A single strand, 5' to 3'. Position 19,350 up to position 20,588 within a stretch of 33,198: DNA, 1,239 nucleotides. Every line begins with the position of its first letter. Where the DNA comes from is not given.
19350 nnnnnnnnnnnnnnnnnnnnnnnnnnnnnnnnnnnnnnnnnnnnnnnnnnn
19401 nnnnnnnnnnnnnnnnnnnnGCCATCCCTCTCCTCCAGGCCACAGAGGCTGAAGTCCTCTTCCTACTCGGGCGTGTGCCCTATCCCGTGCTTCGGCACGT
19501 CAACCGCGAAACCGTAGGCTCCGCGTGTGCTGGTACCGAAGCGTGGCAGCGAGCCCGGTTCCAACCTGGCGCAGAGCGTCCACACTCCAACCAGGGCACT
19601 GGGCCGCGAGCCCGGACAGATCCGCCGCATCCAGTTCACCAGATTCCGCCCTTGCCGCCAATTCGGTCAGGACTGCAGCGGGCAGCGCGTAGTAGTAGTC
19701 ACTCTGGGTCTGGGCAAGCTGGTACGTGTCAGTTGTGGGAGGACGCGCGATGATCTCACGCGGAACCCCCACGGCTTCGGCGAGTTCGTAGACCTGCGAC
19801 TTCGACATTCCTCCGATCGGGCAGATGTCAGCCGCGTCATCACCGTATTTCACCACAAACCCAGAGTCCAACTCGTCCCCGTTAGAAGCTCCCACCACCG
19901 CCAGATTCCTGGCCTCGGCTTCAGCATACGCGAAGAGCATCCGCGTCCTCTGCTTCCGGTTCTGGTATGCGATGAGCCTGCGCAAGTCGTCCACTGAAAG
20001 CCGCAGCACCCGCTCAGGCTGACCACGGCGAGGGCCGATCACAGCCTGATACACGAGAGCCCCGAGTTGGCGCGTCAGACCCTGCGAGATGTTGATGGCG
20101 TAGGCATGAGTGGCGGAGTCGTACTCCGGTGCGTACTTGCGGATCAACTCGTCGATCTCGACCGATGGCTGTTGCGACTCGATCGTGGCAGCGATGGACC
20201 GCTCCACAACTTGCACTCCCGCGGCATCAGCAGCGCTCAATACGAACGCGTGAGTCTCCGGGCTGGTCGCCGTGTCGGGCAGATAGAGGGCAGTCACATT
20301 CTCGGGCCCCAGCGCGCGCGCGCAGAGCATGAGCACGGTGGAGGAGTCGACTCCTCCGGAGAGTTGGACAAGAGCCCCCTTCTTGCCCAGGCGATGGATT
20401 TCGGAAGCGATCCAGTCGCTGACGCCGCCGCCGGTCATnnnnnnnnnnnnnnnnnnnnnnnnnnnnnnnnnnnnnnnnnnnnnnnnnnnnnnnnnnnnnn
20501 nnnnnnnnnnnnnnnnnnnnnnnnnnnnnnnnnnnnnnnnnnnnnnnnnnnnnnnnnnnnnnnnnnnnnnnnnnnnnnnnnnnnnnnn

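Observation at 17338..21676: Uncharacterised four-gene cassette: short ANL ligase + NadE-like PP-loop enzyme + DltC-like carrier + AsnB amidotransferase at the head of the glycan operon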

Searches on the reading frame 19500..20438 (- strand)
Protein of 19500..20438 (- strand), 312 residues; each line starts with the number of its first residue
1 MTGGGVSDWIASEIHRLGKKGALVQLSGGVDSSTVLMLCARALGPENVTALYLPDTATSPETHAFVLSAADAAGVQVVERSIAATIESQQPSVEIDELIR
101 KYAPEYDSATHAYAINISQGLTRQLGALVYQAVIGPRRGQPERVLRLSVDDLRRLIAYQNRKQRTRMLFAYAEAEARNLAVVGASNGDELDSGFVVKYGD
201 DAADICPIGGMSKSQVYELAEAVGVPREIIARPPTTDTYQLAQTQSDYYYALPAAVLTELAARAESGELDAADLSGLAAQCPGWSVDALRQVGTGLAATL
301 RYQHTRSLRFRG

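Call 3: search_protein_families(library=pfam, proteins=[window:19500-20438:-], max_evalue=0.01)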
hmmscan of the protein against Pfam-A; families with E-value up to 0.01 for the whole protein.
window:19500-20438:- (312 aa): 3 families
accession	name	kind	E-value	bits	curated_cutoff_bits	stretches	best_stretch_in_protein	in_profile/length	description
PF02540.23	NAD_synthase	-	8.1e-39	133.6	21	2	149-247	92-187/242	NAD synthase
PF03054.22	tRNA_Me_trans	-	0.0027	17.8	20.6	0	23-82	4-63/202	tRNA methyl transferase HUP domain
PF01507.26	PAPS_reduct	-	0.0034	17.8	22.5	1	24-225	4-154/175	Phosphoadenosine phosphosulfate reductase domain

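Call 4: search_protein_families(library=ncbifam, proteins=[window:19500-20438:-], max_evalue=0.01)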
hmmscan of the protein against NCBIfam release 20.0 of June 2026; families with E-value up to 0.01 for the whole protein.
window:19500-20438:- (312 aa): 13 families
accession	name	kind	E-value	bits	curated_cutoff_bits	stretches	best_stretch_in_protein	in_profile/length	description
NF002048.0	PRK00876.1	subfamily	7.7e-69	232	313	1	6-258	23-273/330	NAD(+) synthase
NF010587.0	PRK13980.1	equivalog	7.9e-39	133.4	255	2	157-240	112-195/267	NAD+ synthase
TIGR00552.1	nadE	equivalog_domain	9.2e-37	126.6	63.65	2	148-247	99-195/251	NAD(+) synthase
NF001979.1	PRK00768.1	equivalog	2.3e-20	73.2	250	1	160-245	134-219/266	NAD(+) synthase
NF010588.0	PRK13981.1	equivalog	4.1e-17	61.8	479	2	14-89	280-355/546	NAD+ synthase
TIGR00268.2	TIGR00268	equivalog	2.5e-07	30.2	150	1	22-83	16-77/259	ATP-dependent sacrificial sulfur transferase LarE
TIGR00884.1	guaA_Cterm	equivalog_domain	2.3e-06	27.1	338.75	1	15-53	12-49/310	glutamine-hydrolyzing GMP synthase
NF000848.1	PRK00074.1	equivalog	1.5e-05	23.8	400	1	15-54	209-248/512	glutamine-hydrolyzing GMP synthase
NF006351.0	PRK08576.1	equivalog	2e-05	23.3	290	1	16-87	231-300/436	hypothetical protein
NF002730.0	PRK02628.1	equivalog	3.8e-05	22.1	473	1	14-88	354-433/677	NAD(+) synthase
NF010366.0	PRK13795.1-1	equivalog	0.00018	19.8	745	1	24-86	271-333/667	hypothetical protein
NF001138.1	PRK00143.1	equivalog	0.0061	15.5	284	0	23-80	3-57/345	tRNA 2-thiouridine(34) synthase MnmA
NF010367.0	PRK13795.1-2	equivalog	0.0072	14.8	456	0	22-79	245-300/584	hypothetical protein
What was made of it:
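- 19500..20438 (-): NadE-like PP-loop ATP pyrophosphatase (312 aa), translationally coupled to the ligase by an ATGA overlap. Proposed carboxylate-adenylating amidation or ligation enzyme acting on the carrier-borne substrate. PF02540 8e-39; TIGR00552 126.6 bits (cutoff 63.65); NF002048 232 bits (cutoff 313) (calls 3, 4).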

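Call 10: search_solved_structures(query=window:19500-20438:-, max_evalue=0.001)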
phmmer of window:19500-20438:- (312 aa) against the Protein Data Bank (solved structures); distinct sequences matched with E-value up to 0.001: 20.
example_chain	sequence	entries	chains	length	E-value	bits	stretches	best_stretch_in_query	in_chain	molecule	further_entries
2e18_A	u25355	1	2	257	5.5e-21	78.6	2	160-247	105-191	NH(3)-dependent NAD(+) synthetase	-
1xng_A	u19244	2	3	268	5.1e-20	75.4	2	162-275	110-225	NH(3)-dependent NAD(+) synthetase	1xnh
3fiu_A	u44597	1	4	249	8.1e-18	68.2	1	150-247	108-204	NH(3)-dependent NAD(+) synthetase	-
3p52_A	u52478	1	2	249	3.1e-16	62.9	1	154-248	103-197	NH(3)-dependent NAD(+) synthetase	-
4xfd_A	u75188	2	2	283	1.8e-14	57.2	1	157-243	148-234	NH(3)-dependent NAD(+) synthetase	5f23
3dpi_A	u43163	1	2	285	2.3e-14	56.8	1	156-247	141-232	NAD+ synthetase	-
5wp0_A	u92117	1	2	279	4.8e-13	52.5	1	149-247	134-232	NH(3)-dependent NAD(+) synthetase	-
1ee1_A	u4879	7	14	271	4.3e-12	49.4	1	160-247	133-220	NH(3)-DEPENDENT NAD(+) SYNTHETASE | NAD SYNTHETASE | PROTEIN (NAD SYNTHETASE)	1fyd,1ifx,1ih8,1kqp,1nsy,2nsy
3q4g_A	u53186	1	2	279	7.6e-12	48.6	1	158-247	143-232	NH(3)-dependent NAD(+) synthetase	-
6kv3_A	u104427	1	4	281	9e-12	48.3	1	159-238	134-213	NH(3)-dependent NAD(+) synthetase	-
4q16_A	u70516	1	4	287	1.5e-10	44.3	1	158-238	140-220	NH(3)-dependent NAD(+) synthetase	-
2pz8_A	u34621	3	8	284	4.3e-10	42.8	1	159-246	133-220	NH(3)-dependent NAD(+) synthetase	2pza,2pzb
3hmq_A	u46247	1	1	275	2.9e-08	36.8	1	155-238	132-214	NH(3)-dependent NAD(+) synthetase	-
1wxe_A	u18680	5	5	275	1.3e-07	34.7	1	155-238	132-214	NH(3)-dependent NAD(+) synthetase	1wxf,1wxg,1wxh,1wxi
6c8q_A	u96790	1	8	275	1.6e-07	34.4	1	160-238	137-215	NH(3)-dependent NAD(+) synthetase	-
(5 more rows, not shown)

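Call 39: find_homologous_proteins(query=window:19500-20438:-, max_evalue=1e-10)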
Query window:19500-20438:- (312 aa): 429 proteins with E <= 1e-10 among 8000 candidates; the best 120 are listed.
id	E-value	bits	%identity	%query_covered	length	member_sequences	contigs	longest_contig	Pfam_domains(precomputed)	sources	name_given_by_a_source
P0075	7.7e-198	674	100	100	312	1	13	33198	PF02540.24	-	-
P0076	7.6e-163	559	83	98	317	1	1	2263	PF02540.24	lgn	-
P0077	1.4e-154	532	78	98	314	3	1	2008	PF02540.24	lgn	-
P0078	1.2e-147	509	75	98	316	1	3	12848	PF02540.24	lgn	-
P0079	9.6e-145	500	74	97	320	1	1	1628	PF02540.24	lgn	-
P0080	1.1e-141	490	72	99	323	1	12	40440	PF02540.24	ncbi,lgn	ncbi:MAG: NAD(+) synthase [Candidatus Nanopelagicales bacterium]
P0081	8.9e-130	450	69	96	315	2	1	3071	PF01507.26,PF02540.24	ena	-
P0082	1.2e-127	443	68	99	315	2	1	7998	PF02540.24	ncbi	-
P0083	2.1e-127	443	66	99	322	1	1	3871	PF02540.24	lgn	-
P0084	2.9e-127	442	68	96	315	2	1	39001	PF02540.24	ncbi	-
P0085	2.6e-126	439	67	97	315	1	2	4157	PF02540.24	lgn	-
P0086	1.2e-125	437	68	97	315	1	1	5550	PF02540.24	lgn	-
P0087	7.3e-125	434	67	96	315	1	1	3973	PF02540.24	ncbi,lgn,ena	-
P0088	1.6e-124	433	65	97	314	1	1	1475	PF02540.24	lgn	-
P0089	3.3e-124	432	67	97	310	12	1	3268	PF02540.24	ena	-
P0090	3.7e-124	432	68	97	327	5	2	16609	PF02540.24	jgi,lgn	-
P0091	4.2e-124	432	67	96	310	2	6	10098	PF02540.24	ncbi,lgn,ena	-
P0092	5.0e-124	432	67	97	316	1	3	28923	PF00733.28,PF02540.24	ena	-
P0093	9.3e-124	431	66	96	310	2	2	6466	PF02540.24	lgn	-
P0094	1.4e-123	430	66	97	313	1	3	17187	PF02540.24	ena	-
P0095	1.6e-123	430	66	97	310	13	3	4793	PF02540.24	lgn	-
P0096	2.6e-123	429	66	97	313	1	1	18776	PF02540.24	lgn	-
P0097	3.1e-123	429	68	96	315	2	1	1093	PF02540.24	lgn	-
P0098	3.8e-123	429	65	97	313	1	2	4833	PF02540.24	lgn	-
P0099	9.2e-123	427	66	97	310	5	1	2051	PF02540.24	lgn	-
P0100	1.0e-122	427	68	96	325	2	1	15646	PF02540.24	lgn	-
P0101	2.2e-122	426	64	97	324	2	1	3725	PF02540.24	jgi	-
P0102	2.9e-122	426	68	97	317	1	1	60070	PF02540.24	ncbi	-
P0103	4.9e-122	425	65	97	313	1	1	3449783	PF01507.26,PF02540.24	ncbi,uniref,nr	ncbi:NAD(+) synthase [Gephyromycinifex aptenodytis]|uniref:NAD(+) synthase n=1 Tax=Gephyromycinifex 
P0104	1.3e-121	424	66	97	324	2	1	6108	PF02540.24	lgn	-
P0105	3.6e-121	422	65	97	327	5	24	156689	PF02540.24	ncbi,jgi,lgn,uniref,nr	ncbi:NAD(+) synthase [Mobilicoccus sp.]|uniref:NAD(+) synthase n=1 Tax=Mobilicoccus sp. TaxID=203434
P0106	4.2e-121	422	65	96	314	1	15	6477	PF02540.24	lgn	-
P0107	1.2e-120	420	64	97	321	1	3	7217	PF02540.24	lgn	-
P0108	1.9e-120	420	64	96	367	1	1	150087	PF02540.24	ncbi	-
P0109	2.7e-120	419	65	97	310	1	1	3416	PF02540.24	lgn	-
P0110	8.6e-119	414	68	92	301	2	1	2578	PF02540.24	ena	-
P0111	9.3e-119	414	65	97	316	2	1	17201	PF02540.24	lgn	-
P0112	8.9e-118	411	66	97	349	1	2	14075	PF02540.24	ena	-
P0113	6.0e-117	408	64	96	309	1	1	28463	PF01507.26,PF02540.24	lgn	-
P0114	1.1e-116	407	65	96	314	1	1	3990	PF02540.24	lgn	-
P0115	1.6e-115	404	64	96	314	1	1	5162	PF02540.24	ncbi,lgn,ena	-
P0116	4.3e-115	402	64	96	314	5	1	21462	PF02540.24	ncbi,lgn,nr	ncbi:MAG: NAD(+) synthase [Dermatophilus congolensis]|nr:NAD(+) synthase [Dermatophilus congolensis]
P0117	1.4e-114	401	63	96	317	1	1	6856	PF02540.24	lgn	-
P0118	5.3e-114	399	64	96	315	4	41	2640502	PF02540.24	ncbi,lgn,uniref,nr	ncbi:NAD(+) synthase [Dermatophilus congolensis]|uniref:NH(3)-dependent NAD(+) synthetase n=1 Tax=De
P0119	6.4e-113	395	63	97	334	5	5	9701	PF02540.24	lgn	-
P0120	1.6e-112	394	61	96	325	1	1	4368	PF02540.24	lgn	-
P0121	2.6e-112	393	64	97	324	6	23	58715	PF02540.24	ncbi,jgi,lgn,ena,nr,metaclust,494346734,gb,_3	ncbi:MAG: NAD(+) synthase [Austwickia sp.]|nr:NAD(+) synthase [Actinomycetota bacterium] MCB1254601.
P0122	9.9e-111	388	61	96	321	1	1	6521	PF02540.24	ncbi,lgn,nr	ncbi:MAG: NAD(+) synthase [Mobilicoccus sp.]|nr:NAD(+) synthase [Mobilicoccus sp.]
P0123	1.1e-110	388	61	98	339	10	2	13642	PF02540.24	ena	-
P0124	1.2e-110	388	61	97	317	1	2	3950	PF02540.24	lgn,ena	-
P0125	1.5e-110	387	62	99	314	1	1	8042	PF02540.24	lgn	-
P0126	2.4e-110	387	61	96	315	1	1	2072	PF02540.24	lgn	-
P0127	8.2e-110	385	63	97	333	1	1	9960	PF02540.24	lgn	-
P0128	8.4e-109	382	61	96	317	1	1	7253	PF02540.24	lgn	-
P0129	3.0e-107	376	63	97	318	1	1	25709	PF02540.24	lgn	-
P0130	4.4e-105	369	58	97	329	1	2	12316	PF02540.24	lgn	-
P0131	1.7e-99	351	56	97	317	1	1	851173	PF02540.24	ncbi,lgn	-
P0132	3.2e-98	347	59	96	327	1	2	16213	PF02540.24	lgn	-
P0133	5.9e-98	346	55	96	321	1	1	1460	PF01507.26,PF02540.24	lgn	-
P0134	1.8e-96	341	57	91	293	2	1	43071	PF02540.24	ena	-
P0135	2.6e-94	334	55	96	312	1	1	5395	PF02540.24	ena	-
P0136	2.1e-89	318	53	96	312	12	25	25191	PF02540.24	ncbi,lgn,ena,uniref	ncbi:NAD(+) synthase [Nigerium sp.]|uniref:NAD(+) synthase n=1 Tax=Nigerium sp. TaxID=2042655 RepID=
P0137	1.4e-86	309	50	100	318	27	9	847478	PF02540.24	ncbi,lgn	ncbi:MAG: NAD(+) synthase [Ilumatobacteraceae bacterium]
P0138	9.2e-79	283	69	63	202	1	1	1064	PF02540.24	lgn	-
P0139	8.9e-65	237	65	54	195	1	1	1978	PF02540.24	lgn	-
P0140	1.0e-64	237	50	84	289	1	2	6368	PF02540.24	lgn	-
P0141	4.9e-56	208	44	79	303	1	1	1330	PF02540.24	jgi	jgi:NAD+ synthase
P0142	1.1e-48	184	44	79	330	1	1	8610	PF02540.24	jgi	jgi:NAD+ synthase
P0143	1.5e-47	181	42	71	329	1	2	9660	PF00733.28,PF02540.24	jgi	jgi:NAD+ synthase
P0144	5.5e-47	179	41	79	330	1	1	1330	PF02540.24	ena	-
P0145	9.5e-47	178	39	87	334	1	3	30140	PF02540.24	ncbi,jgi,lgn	jgi:NAD+ synthase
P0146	2.7e-46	176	41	78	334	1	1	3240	PF02540.24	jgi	jgi:NAD+ synthase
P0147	3.7e-46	176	41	81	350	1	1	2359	PF02540.24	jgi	jgi:NAD+ synthase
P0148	3.8e-46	176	40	86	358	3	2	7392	PF02540.24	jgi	jgi:NAD+ synthase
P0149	5.5e-46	175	39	83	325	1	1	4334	PF02540.24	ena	-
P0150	9.5e-46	175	44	77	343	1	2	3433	PF02540.24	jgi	jgi:NAD+ synthase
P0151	2.3e-45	173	40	86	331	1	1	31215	PF02540.24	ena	-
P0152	3.0e-45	173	39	86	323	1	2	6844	PF02540.24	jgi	jgi:NAD+ synthase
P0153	4.1e-45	173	40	85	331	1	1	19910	PF02540.24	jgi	-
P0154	4.7e-45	172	42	82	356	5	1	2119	PF02540.24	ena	-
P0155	7.0e-45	172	38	95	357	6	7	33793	PF02540.24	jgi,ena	-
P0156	8.0e-45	172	36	96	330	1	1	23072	PF02540.24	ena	-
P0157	1.1e-44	171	36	96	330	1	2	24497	PF02540.24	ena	-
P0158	1.3e-44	171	41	80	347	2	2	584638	PF00733.28,PF02540.24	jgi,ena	jgi:NAD+ synthase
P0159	1.4e-44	171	39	80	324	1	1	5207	PF02540.24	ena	-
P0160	1.5e-44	171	39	79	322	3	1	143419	PF02540.24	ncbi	ncbi:MAG: NAD(+) synthase [bacterium]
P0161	1.7e-44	171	39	84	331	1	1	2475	PF02540.24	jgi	-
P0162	1.7e-44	171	41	78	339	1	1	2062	PF02540.24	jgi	jgi:NAD+ synthase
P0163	2.4e-44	170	39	73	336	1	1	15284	PF02540.24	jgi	jgi:NAD+ synthase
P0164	2.8e-44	170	39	83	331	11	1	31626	PF02540.24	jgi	-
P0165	3.2e-44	170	38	93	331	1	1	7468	PF02540.24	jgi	jgi:NAD+ synthase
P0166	3.3e-44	170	39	86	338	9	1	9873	PF02540.24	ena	-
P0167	3.5e-44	170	36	96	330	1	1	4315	PF02540.24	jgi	jgi:NAD+ synthase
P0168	3.5e-44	170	38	86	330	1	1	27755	PF02540.24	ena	-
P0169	3.7e-44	169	34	99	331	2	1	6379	PF02540.24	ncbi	-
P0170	3.7e-44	169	44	76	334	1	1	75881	PF02540.24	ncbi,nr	ncbi:MAG: NAD(+) synthase [Chloroflexi bacterium]|nr:NAD(+) synthase [Chloroflexota bacterium]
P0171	4.1e-44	169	37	94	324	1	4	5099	PF02540.24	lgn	-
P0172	6.4e-44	169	39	84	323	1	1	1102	PF02540.24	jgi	-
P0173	6.4e-44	169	37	86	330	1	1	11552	PF02540.24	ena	-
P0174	6.8e-44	169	38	86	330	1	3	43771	PF02540.24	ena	-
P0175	7.4e-44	168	39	96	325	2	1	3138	PF02540.24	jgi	jgi:NAD+ synthase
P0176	8.2e-44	168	38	73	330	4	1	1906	PF02540.24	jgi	jgi:NAD+ synthase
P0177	1.1e-43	168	38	87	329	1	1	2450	PF02540.24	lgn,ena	-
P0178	1.4e-43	168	42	76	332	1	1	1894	PF02540.24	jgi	jgi:NAD+ synthase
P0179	1.8e-43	167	38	96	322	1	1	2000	PF02540.24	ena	-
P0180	2.0e-43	167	38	81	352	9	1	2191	PF02540.24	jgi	-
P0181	2.8e-43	167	38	94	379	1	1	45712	PF02540.24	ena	-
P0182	2.9e-43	167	38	92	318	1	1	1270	PF02540.24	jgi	-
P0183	3.5e-43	166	42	79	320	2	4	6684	PF00733.28,PF02540.24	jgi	jgi:NAD+ synthase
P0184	3.8e-43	166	39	77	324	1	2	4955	PF02540.24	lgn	-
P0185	4.1e-43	166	39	81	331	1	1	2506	PF02540.24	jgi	jgi:NAD+ synthase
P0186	4.2e-43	166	39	79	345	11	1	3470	PF00733.28,PF02540.24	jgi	jgi:NAD+ synthase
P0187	4.3e-43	166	40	80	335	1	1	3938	PF02540.24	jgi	jgi:NAD+ synthase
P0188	4.3e-43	166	37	96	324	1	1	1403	PF02540.24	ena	-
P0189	4.6e-43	166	37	84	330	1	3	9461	PF02540.24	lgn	-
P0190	5.1e-43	166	41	76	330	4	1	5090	PF02540.24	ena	-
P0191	5.2e-43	166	38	96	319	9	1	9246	PF02540.24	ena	-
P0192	5.5e-43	166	37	93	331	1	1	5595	PF02540.24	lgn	-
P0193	5.6e-43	166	35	96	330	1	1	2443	PF02540.24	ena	-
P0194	5.7e-43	166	42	76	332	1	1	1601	PF02540.24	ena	-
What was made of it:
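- Public annotations call the homologues 'NAD(+) synthase' (call 39). It forms a distinct clade with a large gap to other NadE proteins (call 39).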

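Call 40: find_encoding_contigs(protein=P0137, flank=9000, max_places=1)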
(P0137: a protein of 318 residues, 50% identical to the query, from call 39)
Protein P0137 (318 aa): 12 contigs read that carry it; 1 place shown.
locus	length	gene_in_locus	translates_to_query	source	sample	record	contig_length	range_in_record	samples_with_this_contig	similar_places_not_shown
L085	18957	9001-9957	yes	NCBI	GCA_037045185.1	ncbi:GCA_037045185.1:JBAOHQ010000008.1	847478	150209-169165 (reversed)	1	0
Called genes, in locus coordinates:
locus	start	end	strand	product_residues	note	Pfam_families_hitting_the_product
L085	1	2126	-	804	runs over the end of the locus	PF00890:FAD_binding_2 (weak), PF01266:DAO, PF01494:FAD_binding_3 (weak), PF07992:Pyr_redox_2 (faint), PF16350:FAO_M, PF01571:GCV_T, PF08669:GCV_T_C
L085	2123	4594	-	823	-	PF00070:Pyr_redox (faint), PF00890:FAD_binding_2, PF01266:DAO, PF01494:FAD_binding_3 (faint), PF07992:Pyr_redox_2 (faint), PF16350:FAO_M, PF01571:GCV_T, PF08669:GCV_T_C, +1 more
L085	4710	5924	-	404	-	PF00108:Thiolase_N, PF00109:ketoacyl-synt (faint), PF02803:Thiolase_C, PF22691:Thiolase_C_1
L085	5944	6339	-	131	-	PF12172:zf-ChsH2 (weak), PF01796:OB_ChsH2_C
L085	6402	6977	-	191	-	PF00881:Nitroreductase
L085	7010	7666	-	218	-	-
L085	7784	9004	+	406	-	PF00501:AMP-binding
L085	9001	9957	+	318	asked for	PF02540:NAD_synthase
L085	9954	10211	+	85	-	-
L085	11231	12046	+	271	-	PF00733:Asn_synthase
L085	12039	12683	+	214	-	PF00797:Acetyltransf_2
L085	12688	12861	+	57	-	-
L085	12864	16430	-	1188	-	PF02811:PHP, PF07733:DNA_pol3_alpha, PF17657:DNA_pol3_finger, PF14579:HHH_6, PF01336:tRNA_anti-codon (weak)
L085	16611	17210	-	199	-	-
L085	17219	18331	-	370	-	PF01663:Phosphodiest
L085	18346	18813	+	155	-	PF02082:Rrf2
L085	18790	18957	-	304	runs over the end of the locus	PF27030:AbpE_bact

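Call 41: find_encoding_contigs(protein=P0158, flank=7000, max_places=1)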
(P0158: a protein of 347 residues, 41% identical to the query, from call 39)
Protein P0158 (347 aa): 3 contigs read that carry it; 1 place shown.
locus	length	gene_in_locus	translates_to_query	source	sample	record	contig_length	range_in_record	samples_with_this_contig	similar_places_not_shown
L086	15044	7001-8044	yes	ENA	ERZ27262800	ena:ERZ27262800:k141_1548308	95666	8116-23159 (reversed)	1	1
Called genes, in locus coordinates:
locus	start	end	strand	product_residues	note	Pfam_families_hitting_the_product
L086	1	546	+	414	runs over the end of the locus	PF09587:PGA_cap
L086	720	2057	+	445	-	PF00501:AMP-binding (weak), PF27533:CapK_C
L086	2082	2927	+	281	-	PF02388:FemAB (faint)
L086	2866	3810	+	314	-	-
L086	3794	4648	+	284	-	PF01522:Polysacc_deac_1 (weak), PF10096:DUF2334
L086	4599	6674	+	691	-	PF13522:GATase_6, PF13537:GATase_7, PF00733:Asn_synthase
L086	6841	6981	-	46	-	-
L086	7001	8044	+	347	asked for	PF02540:NAD_synthase, PF00733:Asn_synthase (weak), PF02540:NAD_synthase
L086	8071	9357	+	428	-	PF04932:Wzy_C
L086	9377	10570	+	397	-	PF13439:Glyco_transf_4, PF13579:Glyco_trans_4_4, PF00534:Glycos_transf_1, PF13692:Glyco_trans_1_4, PF13524:Glyco_trans_1_2 (weak)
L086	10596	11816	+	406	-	PF13439:Glyco_transf_4, PF13579:Glyco_trans_4_4, PF13524:Glyco_trans_1_2 (faint), PF00534:Glycos_transf_1, PF13692:Glyco_trans_1_4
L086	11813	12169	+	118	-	PF00550:PP-binding (weak)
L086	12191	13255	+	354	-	PF00535:Glycos_transf_2, PF13641:Glyco_tranf_2_3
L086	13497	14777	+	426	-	PF01041:DegT_DnrJ_EryC1, PF00155:Aminotran_1_2 (weak)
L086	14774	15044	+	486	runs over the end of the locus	PF02397:Bac_transf, PF13727:CoA_binding_3 (weak)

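Call 42: find_encoding_contigs(protein=P0160, flank=7000, max_places=1)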
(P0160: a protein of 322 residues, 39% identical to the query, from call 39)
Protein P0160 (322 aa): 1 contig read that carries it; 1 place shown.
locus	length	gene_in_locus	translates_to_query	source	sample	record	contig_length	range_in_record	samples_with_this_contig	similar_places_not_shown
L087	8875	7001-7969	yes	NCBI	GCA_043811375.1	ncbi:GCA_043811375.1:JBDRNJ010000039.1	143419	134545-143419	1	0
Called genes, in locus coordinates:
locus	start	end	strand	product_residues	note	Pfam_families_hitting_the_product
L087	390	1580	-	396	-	PF04055:Radical_SAM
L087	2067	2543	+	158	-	PF12728:HTH_17, PF09860:DUF2087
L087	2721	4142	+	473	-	PF00072:Response_reg, PF00158:Sigma54_activat, PF14532:Sigma54_activ_2, PF07728:AAA_5 (weak), PF25601:AAA_lid_14, PF02954:HTH_8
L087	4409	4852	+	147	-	-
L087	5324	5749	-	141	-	PF18936:DUF5684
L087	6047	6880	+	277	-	-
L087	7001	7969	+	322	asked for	PF02540:NAD_synthase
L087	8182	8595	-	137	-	-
